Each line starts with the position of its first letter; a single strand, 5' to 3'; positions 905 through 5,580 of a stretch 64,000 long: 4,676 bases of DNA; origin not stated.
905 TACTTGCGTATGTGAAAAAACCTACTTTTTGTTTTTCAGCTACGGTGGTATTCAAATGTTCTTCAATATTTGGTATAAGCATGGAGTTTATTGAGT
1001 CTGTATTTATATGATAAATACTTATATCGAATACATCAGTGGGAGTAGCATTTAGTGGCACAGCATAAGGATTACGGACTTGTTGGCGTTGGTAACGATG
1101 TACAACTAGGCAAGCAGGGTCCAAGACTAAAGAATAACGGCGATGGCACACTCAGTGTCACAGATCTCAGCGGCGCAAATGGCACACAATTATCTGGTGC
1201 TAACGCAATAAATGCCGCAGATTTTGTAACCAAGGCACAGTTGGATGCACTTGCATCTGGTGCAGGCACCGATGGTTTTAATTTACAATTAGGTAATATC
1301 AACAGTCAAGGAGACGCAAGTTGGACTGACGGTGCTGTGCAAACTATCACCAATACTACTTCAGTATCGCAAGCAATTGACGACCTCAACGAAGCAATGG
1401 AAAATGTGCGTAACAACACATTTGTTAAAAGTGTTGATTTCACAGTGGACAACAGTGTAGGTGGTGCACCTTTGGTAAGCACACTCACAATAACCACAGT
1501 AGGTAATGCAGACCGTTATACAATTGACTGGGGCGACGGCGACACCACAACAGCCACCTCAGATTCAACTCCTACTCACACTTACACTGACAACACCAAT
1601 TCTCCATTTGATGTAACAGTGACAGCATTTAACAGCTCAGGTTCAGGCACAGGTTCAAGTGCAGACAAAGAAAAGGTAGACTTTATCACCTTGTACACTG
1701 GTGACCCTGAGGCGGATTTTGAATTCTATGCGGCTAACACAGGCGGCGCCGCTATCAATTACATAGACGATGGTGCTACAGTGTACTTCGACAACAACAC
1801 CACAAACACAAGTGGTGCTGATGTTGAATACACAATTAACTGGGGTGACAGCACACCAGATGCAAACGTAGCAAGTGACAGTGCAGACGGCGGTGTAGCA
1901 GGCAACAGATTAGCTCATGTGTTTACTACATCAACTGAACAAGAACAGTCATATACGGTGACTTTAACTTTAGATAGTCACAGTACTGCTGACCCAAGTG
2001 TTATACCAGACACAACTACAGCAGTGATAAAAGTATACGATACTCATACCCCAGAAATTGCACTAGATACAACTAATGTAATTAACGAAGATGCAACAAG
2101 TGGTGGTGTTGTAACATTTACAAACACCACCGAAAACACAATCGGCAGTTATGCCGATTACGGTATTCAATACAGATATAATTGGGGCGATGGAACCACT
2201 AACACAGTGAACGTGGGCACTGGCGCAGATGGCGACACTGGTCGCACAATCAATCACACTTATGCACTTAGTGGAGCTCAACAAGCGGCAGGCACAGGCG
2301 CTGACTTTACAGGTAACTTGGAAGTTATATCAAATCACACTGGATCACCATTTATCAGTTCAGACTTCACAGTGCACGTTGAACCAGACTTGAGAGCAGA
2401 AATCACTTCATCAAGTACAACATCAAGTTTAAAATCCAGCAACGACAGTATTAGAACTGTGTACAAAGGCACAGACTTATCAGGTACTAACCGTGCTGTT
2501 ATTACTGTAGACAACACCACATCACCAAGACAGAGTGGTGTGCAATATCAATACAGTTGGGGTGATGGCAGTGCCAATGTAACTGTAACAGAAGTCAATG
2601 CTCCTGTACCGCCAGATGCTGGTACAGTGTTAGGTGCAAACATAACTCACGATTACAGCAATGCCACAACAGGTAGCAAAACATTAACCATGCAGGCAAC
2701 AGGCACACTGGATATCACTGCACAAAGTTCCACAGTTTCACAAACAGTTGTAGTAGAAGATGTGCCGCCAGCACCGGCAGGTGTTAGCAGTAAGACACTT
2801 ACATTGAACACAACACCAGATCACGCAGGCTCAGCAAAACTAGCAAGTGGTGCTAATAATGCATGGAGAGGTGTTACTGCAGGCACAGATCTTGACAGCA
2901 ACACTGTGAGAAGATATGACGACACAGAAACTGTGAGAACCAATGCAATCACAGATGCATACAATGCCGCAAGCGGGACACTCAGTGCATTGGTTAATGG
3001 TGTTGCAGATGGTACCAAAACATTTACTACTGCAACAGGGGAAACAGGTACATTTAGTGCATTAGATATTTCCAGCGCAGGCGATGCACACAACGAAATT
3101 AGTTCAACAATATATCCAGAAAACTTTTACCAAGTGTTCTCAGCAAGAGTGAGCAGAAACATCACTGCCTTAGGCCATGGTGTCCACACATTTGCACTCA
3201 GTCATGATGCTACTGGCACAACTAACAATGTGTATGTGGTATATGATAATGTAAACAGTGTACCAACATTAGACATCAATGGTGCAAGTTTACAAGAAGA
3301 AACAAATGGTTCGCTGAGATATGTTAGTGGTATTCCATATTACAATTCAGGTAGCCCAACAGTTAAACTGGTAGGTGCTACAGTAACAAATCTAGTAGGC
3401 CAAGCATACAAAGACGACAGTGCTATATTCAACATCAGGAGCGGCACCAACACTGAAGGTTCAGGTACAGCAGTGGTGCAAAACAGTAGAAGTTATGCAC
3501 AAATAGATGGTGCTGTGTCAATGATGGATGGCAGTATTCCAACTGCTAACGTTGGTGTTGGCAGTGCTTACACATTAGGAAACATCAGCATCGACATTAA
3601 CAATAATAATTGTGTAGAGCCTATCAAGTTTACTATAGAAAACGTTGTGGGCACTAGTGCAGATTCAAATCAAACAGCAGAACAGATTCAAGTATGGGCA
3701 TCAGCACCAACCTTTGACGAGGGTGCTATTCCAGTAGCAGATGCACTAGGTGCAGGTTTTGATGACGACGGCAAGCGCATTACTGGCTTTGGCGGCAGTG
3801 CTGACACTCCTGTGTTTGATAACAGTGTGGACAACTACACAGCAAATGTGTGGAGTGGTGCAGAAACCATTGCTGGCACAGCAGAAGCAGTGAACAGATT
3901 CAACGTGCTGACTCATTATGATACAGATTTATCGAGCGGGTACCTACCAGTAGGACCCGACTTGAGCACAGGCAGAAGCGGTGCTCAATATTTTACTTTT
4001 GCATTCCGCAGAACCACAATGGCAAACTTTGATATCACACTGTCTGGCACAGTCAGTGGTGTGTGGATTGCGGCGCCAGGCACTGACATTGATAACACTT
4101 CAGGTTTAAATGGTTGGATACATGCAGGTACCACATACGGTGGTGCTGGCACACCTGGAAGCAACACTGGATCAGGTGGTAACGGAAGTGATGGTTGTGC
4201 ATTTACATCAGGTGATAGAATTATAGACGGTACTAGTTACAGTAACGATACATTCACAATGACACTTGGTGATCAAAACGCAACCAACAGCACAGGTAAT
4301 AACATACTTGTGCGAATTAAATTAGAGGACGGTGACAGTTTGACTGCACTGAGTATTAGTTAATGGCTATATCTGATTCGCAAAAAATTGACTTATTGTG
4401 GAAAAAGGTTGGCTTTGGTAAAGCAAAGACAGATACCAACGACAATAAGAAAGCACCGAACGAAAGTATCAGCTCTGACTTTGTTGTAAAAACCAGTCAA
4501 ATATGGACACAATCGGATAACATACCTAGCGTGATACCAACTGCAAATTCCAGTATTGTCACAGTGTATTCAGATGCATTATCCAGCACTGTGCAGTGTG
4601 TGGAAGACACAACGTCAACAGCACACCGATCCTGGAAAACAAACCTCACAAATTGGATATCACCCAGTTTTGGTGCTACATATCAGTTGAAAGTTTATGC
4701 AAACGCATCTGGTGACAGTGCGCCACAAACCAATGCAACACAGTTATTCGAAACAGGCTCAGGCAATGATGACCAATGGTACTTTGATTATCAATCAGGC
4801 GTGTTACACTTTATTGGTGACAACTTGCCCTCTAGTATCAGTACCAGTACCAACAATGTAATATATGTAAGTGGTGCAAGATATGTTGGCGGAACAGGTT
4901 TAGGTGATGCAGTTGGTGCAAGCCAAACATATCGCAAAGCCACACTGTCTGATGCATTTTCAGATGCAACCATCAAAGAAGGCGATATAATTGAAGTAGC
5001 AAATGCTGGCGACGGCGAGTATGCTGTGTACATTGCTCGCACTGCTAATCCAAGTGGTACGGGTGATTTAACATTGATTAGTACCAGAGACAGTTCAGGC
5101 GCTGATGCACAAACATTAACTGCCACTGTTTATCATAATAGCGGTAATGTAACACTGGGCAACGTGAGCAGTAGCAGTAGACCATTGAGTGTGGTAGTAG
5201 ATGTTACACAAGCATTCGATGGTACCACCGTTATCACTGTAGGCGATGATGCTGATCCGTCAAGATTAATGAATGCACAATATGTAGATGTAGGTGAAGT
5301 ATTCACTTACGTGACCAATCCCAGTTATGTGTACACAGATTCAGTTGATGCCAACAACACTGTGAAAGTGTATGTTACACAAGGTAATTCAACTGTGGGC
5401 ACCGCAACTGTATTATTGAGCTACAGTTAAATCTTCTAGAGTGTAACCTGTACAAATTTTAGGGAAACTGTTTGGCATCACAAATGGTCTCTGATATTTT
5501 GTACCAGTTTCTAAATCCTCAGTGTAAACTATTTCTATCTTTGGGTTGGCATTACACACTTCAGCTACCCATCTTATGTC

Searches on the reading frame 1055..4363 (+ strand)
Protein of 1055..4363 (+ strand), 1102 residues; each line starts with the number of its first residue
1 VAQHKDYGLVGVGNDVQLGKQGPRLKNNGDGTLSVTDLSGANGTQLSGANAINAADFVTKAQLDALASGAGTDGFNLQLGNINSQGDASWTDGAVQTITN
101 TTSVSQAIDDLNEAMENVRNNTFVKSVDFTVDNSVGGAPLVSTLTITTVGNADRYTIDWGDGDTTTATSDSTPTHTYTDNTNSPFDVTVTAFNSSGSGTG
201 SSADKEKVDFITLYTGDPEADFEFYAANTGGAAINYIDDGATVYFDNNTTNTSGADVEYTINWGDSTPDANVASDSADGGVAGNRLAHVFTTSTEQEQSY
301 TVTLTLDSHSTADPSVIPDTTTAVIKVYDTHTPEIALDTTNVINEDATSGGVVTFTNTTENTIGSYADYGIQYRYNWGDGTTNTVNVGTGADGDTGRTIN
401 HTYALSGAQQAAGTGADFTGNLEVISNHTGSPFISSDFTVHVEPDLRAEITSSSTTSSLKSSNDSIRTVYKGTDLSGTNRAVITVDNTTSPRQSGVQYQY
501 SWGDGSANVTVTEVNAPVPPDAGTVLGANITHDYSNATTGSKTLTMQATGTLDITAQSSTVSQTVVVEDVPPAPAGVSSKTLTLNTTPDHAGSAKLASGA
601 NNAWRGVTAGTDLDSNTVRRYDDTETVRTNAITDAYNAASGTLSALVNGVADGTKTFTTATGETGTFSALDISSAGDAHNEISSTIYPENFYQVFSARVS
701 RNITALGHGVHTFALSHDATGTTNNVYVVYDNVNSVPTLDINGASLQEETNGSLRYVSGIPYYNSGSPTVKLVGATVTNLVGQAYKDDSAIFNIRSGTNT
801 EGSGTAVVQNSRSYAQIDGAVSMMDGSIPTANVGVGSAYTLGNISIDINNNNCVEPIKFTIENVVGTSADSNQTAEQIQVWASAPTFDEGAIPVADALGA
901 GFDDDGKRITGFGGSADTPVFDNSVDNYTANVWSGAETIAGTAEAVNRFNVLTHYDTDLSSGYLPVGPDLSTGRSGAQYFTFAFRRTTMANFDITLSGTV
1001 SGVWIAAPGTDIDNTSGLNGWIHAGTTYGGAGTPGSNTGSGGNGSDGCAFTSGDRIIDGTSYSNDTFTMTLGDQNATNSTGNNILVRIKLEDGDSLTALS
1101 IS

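Call 16: search_protein_families(library=phrogs, proteins=[window:1055-4363:+], max_evalue=0.001)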
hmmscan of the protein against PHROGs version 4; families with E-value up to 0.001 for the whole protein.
window:1055-4363:+ (1102 aa): 1 family
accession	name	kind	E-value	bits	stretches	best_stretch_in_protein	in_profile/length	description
phrog_8578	-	unknown function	2.7e-65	222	2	566-1101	157-649/652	-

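Call 17: search_protein_families(library=pfam, proteins=[window:1055-4363:+], max_evalue=0.001)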
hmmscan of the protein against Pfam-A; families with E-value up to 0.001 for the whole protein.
window:1055-4363:+ (1102 aa): 0 families

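Call 18: search_dna_similar(query=window:1055-4363:+, collection=phages, mode=protein, max_rows=25)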
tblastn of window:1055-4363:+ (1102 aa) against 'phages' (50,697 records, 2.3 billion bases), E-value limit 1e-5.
Records with a match: 51; places in all: 73; records where one place covers at least 80% of the query: 0.
Best place of each record, by identity: <60% 51.
By first word of the organism name: Caulobacter 39; Brevundimonas 8; Bertelyvirus 2; Salicola 1; Sinorhizobium 1.
By host as written in the record: Caulobacter vibrioides CB15 22; Caulobacter crescentus 6; Caulobacter crescentus NA1000 6; Caulobacter vibrioides 6; Brevundimonas pondensis LVF1 6; Salicola sp. PV4 1; Brevundimonas goettingensis LVF2 1; Caulobacter crescentus CB15 1; and 2 more.
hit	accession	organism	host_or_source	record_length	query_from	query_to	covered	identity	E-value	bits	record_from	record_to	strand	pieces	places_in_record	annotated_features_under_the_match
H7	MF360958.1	Salicola phage SCTP-2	Salicola sp. PV4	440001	1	1101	52%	30.8%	9e-16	151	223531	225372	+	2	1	230: hypothetical protein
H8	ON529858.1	Brevundimonas phage vB_BgoS-Bajun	Brevundimonas goettingensis LVF2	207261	589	1102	47%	33.5%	2e-26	224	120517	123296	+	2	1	hypothetical protein (x2)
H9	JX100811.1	Caulobacter virus Karma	Caulobacter crescentus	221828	570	1102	48%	32.0%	2e-34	149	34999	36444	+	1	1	hypothetical protein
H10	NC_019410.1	Caulobacter virus Karma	Caulobacter crescentus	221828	570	1102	48%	32.0%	2e-34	149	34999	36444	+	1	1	hypothetical protein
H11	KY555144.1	Caulobacter phage Ccr5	Caulobacter crescentus NA1000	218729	570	1102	48%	31.9%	1e-34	150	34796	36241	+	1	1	hypothetical protein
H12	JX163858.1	Caulobacter phage phiCbK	Caulobacter crescentus CB15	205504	570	1102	48%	31.7%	1e-34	150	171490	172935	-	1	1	hypothetical protein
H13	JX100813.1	Caulobacter phage phiCbK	Caulobacter vibrioides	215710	570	1102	48%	31.7%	1e-34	150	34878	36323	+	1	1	hypothetical protein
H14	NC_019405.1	Caulobacter phage phiCbK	Caulobacter vibrioides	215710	570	1102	48%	31.7%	1e-34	150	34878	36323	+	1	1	hypothetical protein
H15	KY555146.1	Caulobacter phage Ccr32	Caulobacter crescentus NA1000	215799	570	1102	48%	31.7%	1e-34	150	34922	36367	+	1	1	hypothetical protein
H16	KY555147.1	Caulobacter phage Ccr34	Caulobacter crescentus NA1000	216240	570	1102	48%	31.7%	1e-34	150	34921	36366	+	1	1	hypothetical protein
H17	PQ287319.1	Caulobacter phage S2L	Caulobacter vibrioides CB15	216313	570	1102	48%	31.7%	1e-34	150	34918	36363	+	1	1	hypothetical protein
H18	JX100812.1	Caulobacter virus Magneto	Caulobacter crescentus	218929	570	1102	48%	31.7%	4e-33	145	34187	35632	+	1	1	hypothetical protein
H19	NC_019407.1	Caulobacter virus Magneto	Caulobacter crescentus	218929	570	1102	48%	31.7%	4e-33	145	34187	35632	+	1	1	hypothetical protein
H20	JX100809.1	Caulobacter phage CcrSwift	Caulobacter vibrioides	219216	570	1102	48%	31.7%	4e-33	145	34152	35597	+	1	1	hypothetical protein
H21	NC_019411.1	Caulobacter phage CcrSwift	Caulobacter vibrioides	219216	570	1102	48%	31.7%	4e-33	145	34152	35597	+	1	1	hypothetical protein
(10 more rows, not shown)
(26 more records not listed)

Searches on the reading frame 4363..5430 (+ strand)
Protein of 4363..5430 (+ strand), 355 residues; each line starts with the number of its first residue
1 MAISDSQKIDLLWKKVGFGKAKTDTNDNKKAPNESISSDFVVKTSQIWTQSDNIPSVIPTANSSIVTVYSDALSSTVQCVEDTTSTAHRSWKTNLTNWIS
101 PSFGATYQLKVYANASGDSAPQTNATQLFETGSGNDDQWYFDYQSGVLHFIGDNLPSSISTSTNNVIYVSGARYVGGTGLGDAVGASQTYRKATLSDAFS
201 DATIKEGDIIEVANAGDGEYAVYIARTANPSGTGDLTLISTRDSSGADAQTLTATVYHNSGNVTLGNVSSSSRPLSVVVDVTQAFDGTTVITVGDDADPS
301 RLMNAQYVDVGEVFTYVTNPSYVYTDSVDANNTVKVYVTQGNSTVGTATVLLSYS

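Call 16: search_protein_families(library=phrogs, proteins=[window:4363-5430:+], max_evalue=0.001)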
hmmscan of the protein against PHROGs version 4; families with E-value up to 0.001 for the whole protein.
window:4363-5430:+ (355 aa): 2 families
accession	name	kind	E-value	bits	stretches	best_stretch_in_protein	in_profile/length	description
phrog_9417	-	unknown function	8.7e-39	134.3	1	1-214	1-221/231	-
phrog_4042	-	unknown function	5.9e-08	33.7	1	261-355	36-127/129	-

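Call 17: search_protein_families(library=pfam, proteins=[window:4363-5430:+], max_evalue=0.001)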
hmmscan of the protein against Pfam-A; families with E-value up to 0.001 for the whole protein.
window:4363-5430:+ (355 aa): 0 families
